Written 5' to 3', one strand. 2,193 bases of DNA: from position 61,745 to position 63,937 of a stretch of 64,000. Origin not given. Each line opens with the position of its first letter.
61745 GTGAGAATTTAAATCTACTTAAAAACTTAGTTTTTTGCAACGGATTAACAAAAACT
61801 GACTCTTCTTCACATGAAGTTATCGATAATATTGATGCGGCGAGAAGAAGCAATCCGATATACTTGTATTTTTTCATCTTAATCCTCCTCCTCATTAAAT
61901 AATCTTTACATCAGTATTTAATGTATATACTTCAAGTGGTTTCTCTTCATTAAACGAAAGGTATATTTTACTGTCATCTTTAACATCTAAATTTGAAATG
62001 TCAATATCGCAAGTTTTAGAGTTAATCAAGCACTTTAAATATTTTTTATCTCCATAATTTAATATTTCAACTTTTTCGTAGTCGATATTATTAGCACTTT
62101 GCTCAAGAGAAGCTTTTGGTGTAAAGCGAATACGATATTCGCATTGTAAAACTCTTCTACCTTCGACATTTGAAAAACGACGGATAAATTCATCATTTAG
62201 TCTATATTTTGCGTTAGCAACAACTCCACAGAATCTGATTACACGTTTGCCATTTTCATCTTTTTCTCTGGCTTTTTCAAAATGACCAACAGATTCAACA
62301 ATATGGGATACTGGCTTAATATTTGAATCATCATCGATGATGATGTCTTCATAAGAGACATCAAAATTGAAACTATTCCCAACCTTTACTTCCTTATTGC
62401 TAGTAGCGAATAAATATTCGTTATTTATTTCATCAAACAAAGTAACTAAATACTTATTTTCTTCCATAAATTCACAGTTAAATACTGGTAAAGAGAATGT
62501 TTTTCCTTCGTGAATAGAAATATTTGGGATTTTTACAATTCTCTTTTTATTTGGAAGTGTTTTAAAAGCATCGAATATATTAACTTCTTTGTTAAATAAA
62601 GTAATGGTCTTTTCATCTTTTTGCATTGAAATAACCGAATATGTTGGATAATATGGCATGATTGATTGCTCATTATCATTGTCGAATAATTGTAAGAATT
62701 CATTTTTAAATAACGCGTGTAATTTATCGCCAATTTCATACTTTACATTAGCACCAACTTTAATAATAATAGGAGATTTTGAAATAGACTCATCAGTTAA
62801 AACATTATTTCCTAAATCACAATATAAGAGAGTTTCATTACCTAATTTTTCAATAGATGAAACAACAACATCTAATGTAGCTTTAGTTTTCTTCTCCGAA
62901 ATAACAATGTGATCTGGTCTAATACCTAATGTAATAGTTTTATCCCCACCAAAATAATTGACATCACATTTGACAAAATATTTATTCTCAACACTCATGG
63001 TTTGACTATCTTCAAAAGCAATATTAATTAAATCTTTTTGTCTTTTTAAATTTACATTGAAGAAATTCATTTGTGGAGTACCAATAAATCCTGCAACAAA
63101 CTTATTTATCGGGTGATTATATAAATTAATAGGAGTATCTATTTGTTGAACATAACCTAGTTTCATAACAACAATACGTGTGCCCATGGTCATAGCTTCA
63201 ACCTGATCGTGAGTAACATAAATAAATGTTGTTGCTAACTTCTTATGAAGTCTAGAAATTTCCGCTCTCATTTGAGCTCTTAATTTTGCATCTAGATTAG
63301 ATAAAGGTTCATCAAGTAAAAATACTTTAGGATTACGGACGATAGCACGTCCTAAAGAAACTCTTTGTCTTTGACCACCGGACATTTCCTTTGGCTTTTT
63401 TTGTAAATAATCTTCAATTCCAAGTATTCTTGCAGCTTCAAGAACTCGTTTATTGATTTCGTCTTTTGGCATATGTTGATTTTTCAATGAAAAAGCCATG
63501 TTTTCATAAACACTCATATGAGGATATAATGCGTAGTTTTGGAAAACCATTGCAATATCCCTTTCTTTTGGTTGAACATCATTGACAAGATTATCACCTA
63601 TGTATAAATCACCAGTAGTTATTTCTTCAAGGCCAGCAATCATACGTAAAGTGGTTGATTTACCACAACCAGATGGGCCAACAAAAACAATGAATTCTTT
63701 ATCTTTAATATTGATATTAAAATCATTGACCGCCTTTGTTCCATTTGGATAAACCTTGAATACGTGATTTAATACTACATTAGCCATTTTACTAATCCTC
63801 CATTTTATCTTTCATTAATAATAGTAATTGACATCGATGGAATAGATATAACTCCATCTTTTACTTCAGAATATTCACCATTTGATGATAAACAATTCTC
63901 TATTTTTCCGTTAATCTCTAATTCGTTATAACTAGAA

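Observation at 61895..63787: MalK-like ABC ATPase carrying an uncharacterised C-terminal extension of about 260 aa, next to a BspA-type LRR surface lipoprotein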

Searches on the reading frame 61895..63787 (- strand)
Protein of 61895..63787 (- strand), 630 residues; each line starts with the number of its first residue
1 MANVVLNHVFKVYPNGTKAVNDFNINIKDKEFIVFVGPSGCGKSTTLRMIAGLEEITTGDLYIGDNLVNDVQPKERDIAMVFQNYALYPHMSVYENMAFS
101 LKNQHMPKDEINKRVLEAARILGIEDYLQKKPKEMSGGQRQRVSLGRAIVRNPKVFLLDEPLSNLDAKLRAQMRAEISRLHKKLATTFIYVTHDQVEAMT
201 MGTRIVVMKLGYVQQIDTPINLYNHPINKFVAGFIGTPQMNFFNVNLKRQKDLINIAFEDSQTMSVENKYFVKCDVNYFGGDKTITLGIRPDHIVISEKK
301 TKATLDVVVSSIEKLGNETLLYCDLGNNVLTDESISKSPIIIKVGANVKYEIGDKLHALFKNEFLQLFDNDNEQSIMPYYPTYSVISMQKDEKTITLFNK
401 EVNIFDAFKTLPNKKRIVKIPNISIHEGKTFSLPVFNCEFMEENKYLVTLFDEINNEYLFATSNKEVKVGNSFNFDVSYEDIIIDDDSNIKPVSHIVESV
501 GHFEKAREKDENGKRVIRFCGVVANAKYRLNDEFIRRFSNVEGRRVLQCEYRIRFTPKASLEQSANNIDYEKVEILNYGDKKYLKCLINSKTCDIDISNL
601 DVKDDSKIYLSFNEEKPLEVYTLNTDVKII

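Call 3: search_protein_families(library=pfam, proteins=[window:61895-63787:-], max_evalue=0.1)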
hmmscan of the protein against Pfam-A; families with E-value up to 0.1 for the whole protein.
window:61895-63787:- (630 aa): 15 families
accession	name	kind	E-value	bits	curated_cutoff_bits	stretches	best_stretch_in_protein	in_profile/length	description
PF00005.33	ABC_tran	-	1.2e-31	110.5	25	1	21-162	2-136/137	ABC transporter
PF17912.7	OB_MalK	-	1.7e-06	29.3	27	1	236-294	1-53/53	MalK OB fold domain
PF08402.16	TOBE_2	-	3.7e-05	24.2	21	1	287-328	1-41/76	TOBE domain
PF13304.12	AAA_21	-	3.9e-05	24.3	27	1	32-102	1-68/304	AAA domain, putative AbiEii toxin, Type IV TA system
PF02463.25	SMC_N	-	0.00017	21.5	40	1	29-201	23-205/220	RecF/RecN/SMC N terminal domain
PF03215.21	Rad17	-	0.00047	20.6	23.8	1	28-99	43-114/186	Rad17 P-loop domain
PF03193.22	RsgA_GTPase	-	0.0012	19.1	30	1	15-60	92-136/174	RsgA GTPase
PF13401.12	AAA_22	-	0.0016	19.2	27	1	29-55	4-30/130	AAA domain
PF20720.3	nSTAND3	-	0.013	15.6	27.2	1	17-51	4-38/155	Novel STAND NTPase 3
PF00004.35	AAA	-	0.03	15.2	21.2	0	33-55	1-23/131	ATPase family associated with various cellular activities (AAA)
PF02224.24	Cytidylate_kin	-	0.046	13.9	26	1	37-150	5-123/211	Cytidylate kinase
PF13521.12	AAA_28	-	0.048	14.3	27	1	33-53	2-22/164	AAA domain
PF22602.2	NXF_NTF2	-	0.085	13.4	27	0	360-393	5-37/158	Nuclear RNA export factor, NTF2 domain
PF13476.12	AAA_23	-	0.09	13.8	27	1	18-50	8-39/201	AAA domain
PF00910.28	RNA_helicase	-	0.093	13.7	21.5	0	33-51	1-19/105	RNA helicase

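Call 4: search_protein_families(library=ncbifam, proteins=[window:61895-63787:-], max_evalue=0.1)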
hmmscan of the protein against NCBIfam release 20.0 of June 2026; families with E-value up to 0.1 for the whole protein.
window:61895-63787:- (630 aa): 185 families (the best 25 are shown)
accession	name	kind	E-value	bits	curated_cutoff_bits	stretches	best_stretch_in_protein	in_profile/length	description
NF008653.0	PRK11650.1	subfamily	6.6e-142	472.8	432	1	1-375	1-354/357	sn-glycerol-3-phosphate ABC transporter ATP-binding protein UgpC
NF008233.0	PRK11000.1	equivalog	3.3e-126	421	568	1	1-354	1-345/369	maltose/maltodextrin ABC transporter ATP-binding protein MalK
NF006987.0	PRK09452.1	equivalog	2.7e-96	322.5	482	1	5-313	19-318/378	spermidine/putrescine ABC transporter ATP-binding protein PotA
NF040933.2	ABC_arch_GlcV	equivalog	3.8e-94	315.5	450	1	3-368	2-357/357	glucose ABC transporter ATP-binding protein GlcV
TIGR03265.1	PhnT2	equivalog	4.4e-90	302.5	457.7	1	6-363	7-347/353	putative 2-aminoethylphosphonate ABC transporter ATP-binding protein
TIGR01187.1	potA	subfamily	1.2e-89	300.6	355.6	1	36-315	2-273/325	polyamine ABC transporter ATP-binding protein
NF043075.1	MMSYN1_0197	equivalog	2.3e-89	299.7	550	1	6-313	5-296/341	spermidine/putrescine ABC transporter ATP-binding protein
NF008513.0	PRK11432.1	equivalog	6e-77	258.9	496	1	4-316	7-304/351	ferric ABC transporter ATP-binding protein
TIGR03258.1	PhnT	equivalog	9.9e-77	258.4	499.15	1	3-328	8-326/359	2-aminoethylphosphonate ABC transport system ATP-binding subunit PhnT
NF008621.0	PRK11607.1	equivalog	2.5e-73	247.1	613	1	11-313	27-321/377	putrescine ABC transporter ATP-binding subunit PotG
NF040840.2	tungstate_WtpC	equivalog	4.7e-73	246.4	440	1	20-329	16-315/347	tungstate ABC transporter ATP-binding protein WtpC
TIGR00968.1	3a0106s01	subfamily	2.8e-70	236.5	342.75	1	6-237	3-233/237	sulfate ABC transporter ATP-binding protein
TIGR01186.1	proV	subfamily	5.8e-66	223.1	326.6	1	16-240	5-235/363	betaine/proline/choline family ABC transporter ATP-binding protein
NF008105.0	PRK10851.1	equivalog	1.1e-60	205.2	502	1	6-245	5-245/362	sulfate/thiosulfate ABC transporter ATP-binding protein CysA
TIGR03415.1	ABC_choXWV_ATP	equivalog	2.6e-53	181.3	483.75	1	19-248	39-276/382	choline ABC transporter ATP-binding protein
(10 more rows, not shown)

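Call 9: find_homologous_proteins(query=window:61898-63787:-, max_evalue=1e-10)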
Query window:61898-63787:- (630 aa): 8000 proteins with E <= 1e-10 among 8000 candidates; the best 120 are listed.
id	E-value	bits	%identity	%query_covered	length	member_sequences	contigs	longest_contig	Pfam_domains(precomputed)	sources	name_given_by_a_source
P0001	0.0e+0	1408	100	100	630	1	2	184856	PF00005.34,PF17912.8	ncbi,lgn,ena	-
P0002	2.3e-259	880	64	100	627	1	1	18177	PF08402.17,PF00005.34,PF13304.13,PF17912.8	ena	-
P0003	7.9e-254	862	63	100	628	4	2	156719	PF00005.34,PF02463.26,PF13304.13,PF17912.8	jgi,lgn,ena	-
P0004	1.1e-252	858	63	100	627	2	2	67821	PF00005.34,PF13304.13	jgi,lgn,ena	-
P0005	1.2e-251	855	63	100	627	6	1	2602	PF00005.34,PF13304.13,PF17912.8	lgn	-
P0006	2.8e-249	847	62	100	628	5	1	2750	PF00005.34,PF02463.26,PF13304.13,PF17912.8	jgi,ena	-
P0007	2.5e-248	844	61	100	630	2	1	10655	PF00005.34,PF13304.13,PF17912.8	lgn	-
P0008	7.9e-248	842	61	100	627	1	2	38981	PF08402.17,PF00005.34,PF13304.13,PF17912.8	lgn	-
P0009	1.6e-242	824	60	100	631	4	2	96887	PF08402.17,PF00005.34,PF02463.26,PF13304.13,PF17912.8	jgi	jgi:multiple sugar transport system ATP-binding protein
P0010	3.2e-242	823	60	100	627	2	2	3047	PF00005.34,PF02463.26,PF17912.8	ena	-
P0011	9.4e-232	789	58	100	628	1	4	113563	PF00005.34,PF02463.26,PF13304.13,PF17912.8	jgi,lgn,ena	jgi:multiple sugar transport system ATP-binding protein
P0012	1.0e-228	779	57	100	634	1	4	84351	PF00005.34,PF13304.13,PF17912.8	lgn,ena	-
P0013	5.1e-223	760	58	100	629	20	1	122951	PF00005.34,PF13304.13,PF17912.8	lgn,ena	-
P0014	1.8e-217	742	57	89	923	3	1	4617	PF00005.34,PF13304.13,PF17912.8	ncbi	-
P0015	1.5e-215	735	55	100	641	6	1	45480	PF00005.34,PF13304.13,PF17912.8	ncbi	-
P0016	1.1e-207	709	61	81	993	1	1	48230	PF08402.17,PF00005.34,PF02463.26,PF13304.13,PF17912.8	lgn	-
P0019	2.3e-203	695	58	88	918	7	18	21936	PF00005.34,PF13304.13,PF17912.8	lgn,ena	-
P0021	5.1e-201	687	61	81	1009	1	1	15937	PF00005.34,PF02463.26,PF13304.13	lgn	-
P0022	1.4e-199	683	51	100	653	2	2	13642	PF00005.34,PF13304.13,PF17912.8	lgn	-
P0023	5.8e-193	661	57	86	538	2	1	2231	PF08402.17,PF00005.34,PF17912.8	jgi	jgi:multiple sugar transport system ATP-binding protein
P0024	1.2e-191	656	50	100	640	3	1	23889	PF00005.34,PF02463.26,PF13304.13,PF17912.8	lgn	-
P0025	2.4e-175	603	50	100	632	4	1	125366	PF08402.17,PF00005.34,PF02463.26,PF13304.13,PF17912.8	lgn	-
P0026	2.5e-174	599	49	100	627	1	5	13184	PF08402.17,PF00005.34,PF02463.26,PF17912.8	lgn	-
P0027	3.1e-174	599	48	100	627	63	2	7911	PF08402.17,PF00005.34,PF02463.26,PF13304.13,PF17912.8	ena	-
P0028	3.7e-174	599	51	95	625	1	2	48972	PF08402.17,PF00005.34,PF13304.13,PF17912.8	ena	-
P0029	4.0e-174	599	49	100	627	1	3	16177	PF08402.17,PF00005.34,PF02463.26,PF17912.8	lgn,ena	-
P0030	1.0e-173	597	47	100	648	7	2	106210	PF08402.17,PF00005.34,PF02463.26,PF17912.8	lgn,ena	-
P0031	1.1e-173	597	49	100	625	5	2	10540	PF08402.17,PF00005.34,PF13304.13,PF17912.8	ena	-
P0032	1.1e-173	597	49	100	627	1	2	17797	PF08402.17,PF00005.34,PF02463.26,PF17912.8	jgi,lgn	jgi:multiple sugar transport system ATP-binding protein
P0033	1.7e-173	597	49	100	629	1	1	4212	PF08402.17,PF00005.34,PF13304.13,PF17912.8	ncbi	-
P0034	2.5e-173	596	49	100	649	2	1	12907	PF08402.17,PF00005.34,PF02463.26,PF13304.13,PF17912.8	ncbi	-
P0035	5.9e-173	595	51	95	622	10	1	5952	PF08402.17,PF00005.34,PF13304.13,PF17912.8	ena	-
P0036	6.6e-173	595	47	100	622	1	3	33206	PF08402.17,PF00005.34,PF13304.13,PF17912.8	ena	-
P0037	6.8e-173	595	48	100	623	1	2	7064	PF08402.17,PF00005.34,PF13304.13,PF17912.8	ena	-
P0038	1.1e-172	594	51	94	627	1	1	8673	PF08402.17,PF00005.34,PF02463.26,PF13304.13,PF17912.8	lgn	-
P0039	1.8e-172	593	49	100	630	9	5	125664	PF08402.17,PF03459.24,PF00005.34,PF13304.13,PF17912.8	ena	-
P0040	2.0e-172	593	48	100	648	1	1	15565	PF08402.17,PF00005.34,PF02463.26,PF17912.8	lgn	-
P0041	2.3e-172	593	49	100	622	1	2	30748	PF08402.17,PF00005.34,PF13304.13,PF17912.8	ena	-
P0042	2.7e-172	593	50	100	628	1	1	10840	PF08402.17,PF00005.34,PF02463.26,PF13304.13,PF17912.8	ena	-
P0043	3.5e-172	592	48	100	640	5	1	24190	PF08402.17,PF00005.34,PF02463.26,PF13304.13,PF17912.8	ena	-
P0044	4.5e-172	592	52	94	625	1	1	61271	PF08402.17,PF00005.34,PF13304.13,PF17912.8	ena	-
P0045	4.9e-172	592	48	100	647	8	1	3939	PF08402.17,PF00005.34,PF02463.26,PF17912.8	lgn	-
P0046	5.0e-172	592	49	100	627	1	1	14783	PF08402.17,PF00005.34,PF13304.13,PF17912.8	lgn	-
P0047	7.7e-172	591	49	95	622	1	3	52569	PF08402.17,PF00005.34,PF13304.13,PF17912.8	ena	-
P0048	7.8e-172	591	48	100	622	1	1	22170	PF08402.17,PF00005.34,PF13304.13,PF17912.8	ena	-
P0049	1.3e-171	590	49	100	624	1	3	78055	PF08402.17,PF00005.34,PF13304.13,PF17912.8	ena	-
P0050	1.3e-171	590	49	100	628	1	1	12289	PF08402.17,PF00005.34,PF13304.13,PF17912.8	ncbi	-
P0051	1.4e-171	590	48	100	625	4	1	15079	PF08402.17,PF00005.34,PF13304.13,PF17912.8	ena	-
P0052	1.6e-171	590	49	95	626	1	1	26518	PF08402.17,PF00005.34,PF13304.13,PF17912.8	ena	-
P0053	2.0e-171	590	51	94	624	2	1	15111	PF08402.17,PF00005.34,PF13304.13,PF17912.8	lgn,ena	-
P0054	2.3e-171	589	50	100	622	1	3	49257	PF00005.34,PF13304.13,PF17912.8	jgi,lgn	-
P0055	2.3e-171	589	49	100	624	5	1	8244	PF08402.17,PF00005.34,PF02463.26,PF17912.8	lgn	-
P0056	2.3e-171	589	49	98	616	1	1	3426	PF08402.17,PF00005.34,PF17912.8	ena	-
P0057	2.3e-171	589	50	95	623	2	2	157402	PF08402.17,PF00005.34,PF17912.8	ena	-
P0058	2.4e-171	589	48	100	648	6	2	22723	PF08402.17,PF00005.34,PF02463.26,PF13304.13,PF17912.8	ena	-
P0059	3.7e-171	589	50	94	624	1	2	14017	PF08402.17,PF00005.34,PF13304.13,PF17912.8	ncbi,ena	-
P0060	7.1e-171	588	50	100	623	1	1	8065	PF08402.17,PF00005.34,PF13304.13,PF17912.8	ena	-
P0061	7.2e-171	588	48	100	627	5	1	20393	PF08402.17,PF00005.34,PF13304.13,PF17912.8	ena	-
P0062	1.2e-170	587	49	95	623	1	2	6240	PF08402.17,PF00005.34,PF13304.13,PF17912.8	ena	-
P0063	1.2e-170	587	51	95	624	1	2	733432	PF08402.17,PF00005.34,PF13304.13,PF17912.8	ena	-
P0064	1.3e-170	587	51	94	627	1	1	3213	PF08402.17,PF00005.34,PF02463.26,PF17912.8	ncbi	-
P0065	1.6e-170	587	48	100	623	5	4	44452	PF08402.17,PF00005.34,PF13304.13,PF17912.8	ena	-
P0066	1.6e-170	587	48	100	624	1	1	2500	PF08402.17,PF00005.34,PF13304.13,PF17912.8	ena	-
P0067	2.2e-170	586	48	100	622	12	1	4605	PF08402.17,PF00005.34,PF13304.13,PF17912.8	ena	-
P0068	2.7e-170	586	51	93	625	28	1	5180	PF08402.17,PF00005.34,PF02463.26,PF13304.13,PF17912.8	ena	-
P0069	2.7e-170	586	54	88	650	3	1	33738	PF08402.17,PF00005.34,PF17912.8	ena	-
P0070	2.9e-170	586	48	100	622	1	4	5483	PF08402.17,PF00005.34,PF13304.13,PF17912.8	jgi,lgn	jgi:multiple sugar transport system ATP-binding protein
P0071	3.1e-170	586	48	100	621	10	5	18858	PF08402.17,PF00005.34,PF13304.13,PF17912.8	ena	-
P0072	3.2e-170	586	49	100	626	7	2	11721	PF08402.17,PF00005.34,PF13304.13,PF17912.8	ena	-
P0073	4.6e-170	585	49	100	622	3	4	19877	PF00005.34,PF13304.13,PF17912.8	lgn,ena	-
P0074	4.9e-170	585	47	100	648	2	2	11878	PF08402.17,PF00005.34,PF02463.26,PF13304.13,PF17912.8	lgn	-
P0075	5.2e-170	585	49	100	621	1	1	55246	PF00005.34,PF13304.13,PF17912.8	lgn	-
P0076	5.7e-170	585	50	93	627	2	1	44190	PF00005.34,PF13304.13,PF17912.8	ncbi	-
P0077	5.7e-170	585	48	100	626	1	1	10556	PF08402.17,PF00005.34,PF13304.13,PF17912.8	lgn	-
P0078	6.0e-170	585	48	100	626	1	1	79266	PF08402.17,PF00005.34,PF13304.13,PF17912.8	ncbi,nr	ncbi:MAG: sn-glycerol-3-phosphate ABC transporter ATP-binding protein UgpC [Bacilli bacterium]|nr:sn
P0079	6.2e-170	585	48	100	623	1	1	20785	PF08402.17,PF00005.34,PF13304.13,PF17912.8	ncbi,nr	ncbi:MAG: sn-glycerol-3-phosphate ABC transporter ATP-binding protein UgpC [Gammaproteobacteria bact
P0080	7.6e-170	584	52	93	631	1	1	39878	PF08402.17,PF00005.34,PF02463.26,PF17912.8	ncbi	-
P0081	8.3e-170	584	55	81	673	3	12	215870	PF08402.17,PF00005.34,PF13304.13,PF17912.8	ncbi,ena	-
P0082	8.8e-170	584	50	95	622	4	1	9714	PF08402.17,PF00005.34,PF13304.13,PF17912.8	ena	-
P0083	1.0e-169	584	50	95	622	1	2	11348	PF08402.17,PF00005.34,PF17912.8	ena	-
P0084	1.2e-169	584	53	88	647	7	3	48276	PF08402.17,PF00005.34,PF02463.26,PF17912.8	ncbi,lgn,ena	-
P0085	1.3e-169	584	48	100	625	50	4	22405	PF08402.17,PF00005.34,PF13304.13,PF17912.8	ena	-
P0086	1.5e-169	583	48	100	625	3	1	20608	PF08402.17,PF00005.34,PF13304.13,PF17912.8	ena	-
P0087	2.1e-169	583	48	100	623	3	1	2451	PF08402.17,PF00005.34,PF17912.8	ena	-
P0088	2.4e-169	583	48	100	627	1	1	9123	PF08402.17,PF00005.34,PF02463.26,PF13304.13,PF17912.8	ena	-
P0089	2.6e-169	583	47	100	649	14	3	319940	PF08402.17,PF00005.34,PF02463.26,PF13304.13,PF17912.8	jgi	-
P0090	2.6e-169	583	48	100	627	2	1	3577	PF08402.17,PF00005.34,PF02463.26,PF13304.13,PF17912.8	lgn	-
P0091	3.4e-169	582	48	100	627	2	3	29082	PF08402.17,PF00005.34,PF13304.13,PF17912.8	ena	-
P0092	3.5e-169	582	49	100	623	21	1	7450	PF08402.17,PF00005.34,PF13304.13,PF17912.8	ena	-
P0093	3.6e-169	582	48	100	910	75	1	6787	PF08402.17,PF06271.19,PF00005.34,PF17912.8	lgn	-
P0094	4.0e-169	582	49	95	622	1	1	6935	PF08402.17,PF00005.34,PF17912.8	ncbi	-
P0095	4.0e-169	582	48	100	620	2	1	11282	PF08402.17,PF00005.34,PF13304.13,PF17912.8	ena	-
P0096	4.3e-169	582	49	95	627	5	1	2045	PF08402.17,PF00005.34,PF13304.13,PF17912.8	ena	-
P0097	4.6e-169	582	48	100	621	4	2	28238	PF08402.17,PF00005.34,PF02463.26,PF13304.13,PF17912.8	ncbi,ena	-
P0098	4.7e-169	582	51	93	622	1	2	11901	PF00005.34,PF13304.13,PF17912.8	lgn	-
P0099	4.7e-169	582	48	100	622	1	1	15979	PF08402.17,PF00005.34,PF13304.13,PF17912.8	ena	-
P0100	5.4e-169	582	49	100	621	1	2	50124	PF08402.17,PF00005.34,PF13304.13,PF17912.8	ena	-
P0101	6.5e-169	581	48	100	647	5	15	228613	PF08402.17,PF00005.34,PF02463.26,PF13304.13,PF17912.8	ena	-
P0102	6.9e-169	581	56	80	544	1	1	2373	PF08402.17,PF00005.34,PF02463.26,PF13304.13,PF17912.8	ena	-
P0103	7.6e-169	581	48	100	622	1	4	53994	PF08402.17,PF00005.34,PF13304.13,PF17912.8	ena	-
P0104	8.4e-169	581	51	93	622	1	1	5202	PF00005.34,PF13304.13,PF17912.8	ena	-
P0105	8.5e-169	581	48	100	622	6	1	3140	PF08402.17,PF00005.34,PF13304.13,PF17912.8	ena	-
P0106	9.1e-169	581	48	100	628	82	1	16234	PF08402.17,PF00005.34,PF13304.13,PF17912.8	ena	-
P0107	1.2e-168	581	49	100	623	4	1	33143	PF08402.17,PF00005.34,PF13304.13,PF17912.8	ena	-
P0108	1.3e-168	580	50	94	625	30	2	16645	PF08402.17,PF00005.34,PF02463.26,PF13304.13,PF17912.8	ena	-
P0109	1.3e-168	580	49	100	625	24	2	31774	PF08402.17,PF00005.34,PF02463.26,PF13304.13,PF17912.8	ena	-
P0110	2.2e-168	580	51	93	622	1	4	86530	PF00005.34,PF13304.13,PF17912.8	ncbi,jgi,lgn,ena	-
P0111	2.3e-168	580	47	100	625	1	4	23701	PF08402.17,PF00005.34,PF02463.26,PF13304.13,PF17912.8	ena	-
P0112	2.7e-168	579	48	100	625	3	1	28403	PF08402.17,PF00005.34,PF13304.13,PF17912.8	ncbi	-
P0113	3.4e-168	579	48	100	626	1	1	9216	PF08402.17,PF00005.34,PF13304.13,PF17912.8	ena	-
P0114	3.4e-168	579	50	93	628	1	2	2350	PF08402.17,PF00005.34,PF02463.26,PF13304.13,PF17912.8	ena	-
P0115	3.5e-168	579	49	95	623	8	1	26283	PF08402.17,PF00005.34,PF13304.13,PF17912.8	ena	-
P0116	3.5e-168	579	47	100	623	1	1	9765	PF08402.17,PF03459.24,PF00005.34,PF13304.13,PF17912.8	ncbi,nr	ncbi:MAG: sn-glycerol-3-phosphate ABC transporter ATP-binding protein UgpC [Bacilli bacterium]|nr:sn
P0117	3.8e-168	579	51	93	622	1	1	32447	PF00005.34,PF13304.13,PF17912.8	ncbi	-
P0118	3.8e-168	579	49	95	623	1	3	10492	PF08402.17,PF00005.34,PF17912.8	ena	-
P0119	3.9e-168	579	48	100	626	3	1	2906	PF08402.17,PF00005.34,PF13304.13,PF17912.8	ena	-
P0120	5.0e-168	578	48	100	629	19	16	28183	PF08402.17,PF00005.34,PF13304.13,PF17912.8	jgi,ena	jgi:multiple sugar transport system ATP-binding protein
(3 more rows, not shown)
